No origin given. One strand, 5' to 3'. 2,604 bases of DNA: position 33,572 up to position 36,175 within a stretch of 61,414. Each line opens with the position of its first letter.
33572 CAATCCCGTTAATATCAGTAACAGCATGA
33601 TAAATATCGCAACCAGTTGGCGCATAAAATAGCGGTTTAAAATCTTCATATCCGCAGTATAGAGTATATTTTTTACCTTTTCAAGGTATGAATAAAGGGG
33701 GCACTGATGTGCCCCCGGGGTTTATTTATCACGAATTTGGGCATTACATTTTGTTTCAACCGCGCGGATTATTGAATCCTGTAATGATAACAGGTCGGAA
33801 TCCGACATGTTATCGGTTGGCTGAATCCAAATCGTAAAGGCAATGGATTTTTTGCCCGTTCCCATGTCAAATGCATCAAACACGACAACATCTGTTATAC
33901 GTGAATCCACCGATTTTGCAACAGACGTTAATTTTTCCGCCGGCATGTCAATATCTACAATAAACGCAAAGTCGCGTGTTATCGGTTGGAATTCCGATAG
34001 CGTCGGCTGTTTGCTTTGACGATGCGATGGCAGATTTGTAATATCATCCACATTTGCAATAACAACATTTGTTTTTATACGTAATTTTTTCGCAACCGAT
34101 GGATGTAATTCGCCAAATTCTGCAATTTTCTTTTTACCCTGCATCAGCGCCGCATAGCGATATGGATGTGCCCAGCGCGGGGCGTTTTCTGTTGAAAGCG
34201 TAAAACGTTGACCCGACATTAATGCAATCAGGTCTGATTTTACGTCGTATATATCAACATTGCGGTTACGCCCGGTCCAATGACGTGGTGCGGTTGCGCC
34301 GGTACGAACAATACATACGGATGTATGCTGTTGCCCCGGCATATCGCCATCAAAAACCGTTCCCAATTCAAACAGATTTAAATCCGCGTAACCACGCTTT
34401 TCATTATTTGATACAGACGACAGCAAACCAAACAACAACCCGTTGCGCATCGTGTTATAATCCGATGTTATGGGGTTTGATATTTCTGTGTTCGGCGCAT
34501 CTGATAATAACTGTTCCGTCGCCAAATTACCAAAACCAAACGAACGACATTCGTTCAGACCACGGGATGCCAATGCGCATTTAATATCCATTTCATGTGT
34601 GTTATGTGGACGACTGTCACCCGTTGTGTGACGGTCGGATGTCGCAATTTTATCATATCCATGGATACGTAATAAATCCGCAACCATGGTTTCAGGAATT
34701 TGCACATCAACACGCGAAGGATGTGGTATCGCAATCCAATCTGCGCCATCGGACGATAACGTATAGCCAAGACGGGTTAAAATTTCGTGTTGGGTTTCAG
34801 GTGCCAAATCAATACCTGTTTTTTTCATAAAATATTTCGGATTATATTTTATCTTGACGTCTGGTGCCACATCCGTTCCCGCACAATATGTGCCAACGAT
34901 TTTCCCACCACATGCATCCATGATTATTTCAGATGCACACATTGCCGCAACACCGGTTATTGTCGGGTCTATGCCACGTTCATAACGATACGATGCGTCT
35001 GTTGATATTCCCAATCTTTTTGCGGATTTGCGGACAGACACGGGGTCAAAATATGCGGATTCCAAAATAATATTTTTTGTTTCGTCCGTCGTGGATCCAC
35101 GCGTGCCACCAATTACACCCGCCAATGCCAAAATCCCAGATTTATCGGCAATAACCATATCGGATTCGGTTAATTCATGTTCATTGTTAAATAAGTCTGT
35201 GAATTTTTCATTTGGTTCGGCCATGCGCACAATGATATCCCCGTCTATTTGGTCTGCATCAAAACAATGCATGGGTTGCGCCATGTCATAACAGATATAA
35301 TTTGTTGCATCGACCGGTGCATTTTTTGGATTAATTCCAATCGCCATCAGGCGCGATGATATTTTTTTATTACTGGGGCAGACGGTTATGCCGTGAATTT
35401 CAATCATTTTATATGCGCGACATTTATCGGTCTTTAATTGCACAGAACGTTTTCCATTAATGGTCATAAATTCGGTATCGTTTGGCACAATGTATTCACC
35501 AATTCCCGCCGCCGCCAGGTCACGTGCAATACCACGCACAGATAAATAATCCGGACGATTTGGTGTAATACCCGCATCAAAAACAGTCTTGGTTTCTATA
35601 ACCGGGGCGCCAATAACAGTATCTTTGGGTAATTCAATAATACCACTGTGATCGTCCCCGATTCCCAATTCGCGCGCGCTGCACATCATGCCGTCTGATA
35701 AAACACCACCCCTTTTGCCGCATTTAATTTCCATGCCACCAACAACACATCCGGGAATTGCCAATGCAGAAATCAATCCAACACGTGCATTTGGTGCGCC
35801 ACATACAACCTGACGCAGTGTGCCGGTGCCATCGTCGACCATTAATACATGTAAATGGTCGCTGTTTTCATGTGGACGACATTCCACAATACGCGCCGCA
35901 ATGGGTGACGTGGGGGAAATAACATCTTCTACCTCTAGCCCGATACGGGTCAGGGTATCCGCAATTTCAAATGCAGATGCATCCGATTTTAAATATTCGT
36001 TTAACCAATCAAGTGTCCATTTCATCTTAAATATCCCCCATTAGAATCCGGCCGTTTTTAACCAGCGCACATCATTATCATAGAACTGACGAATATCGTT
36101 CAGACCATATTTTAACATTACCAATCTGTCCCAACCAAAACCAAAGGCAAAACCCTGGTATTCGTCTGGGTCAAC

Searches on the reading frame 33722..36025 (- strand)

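Call 17: search_protein_families(library=pfam, proteins=[window:33722-36025:-])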
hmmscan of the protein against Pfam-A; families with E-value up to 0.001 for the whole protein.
window:33722-36025:- (767 aa): 5 families
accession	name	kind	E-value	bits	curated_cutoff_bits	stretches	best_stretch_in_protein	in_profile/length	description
PF03483.22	B3_4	-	1.5e-58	197.6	29.3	1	201-373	1-174/174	B3/4 domain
PF17759.6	tRNA_synthFbeta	-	4.7e-38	131.2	22.4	1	467-660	11-213/214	Phenylalanyl tRNA synthetase beta chain CLM domain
PF01588.26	tRNA_bind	-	1.5e-17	63.9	27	1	44-140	4-95/96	Putative tRNA binding domain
PF03484.21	B5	-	1.6e-13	51.1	28.6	1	392-457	1-67/67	tRNA synthetase B5 domain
PF03147.19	FDX-ACB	-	2.3e-13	50.8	31.1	1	677-765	1-94/94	Ferredoxin-fold anticodon binding domain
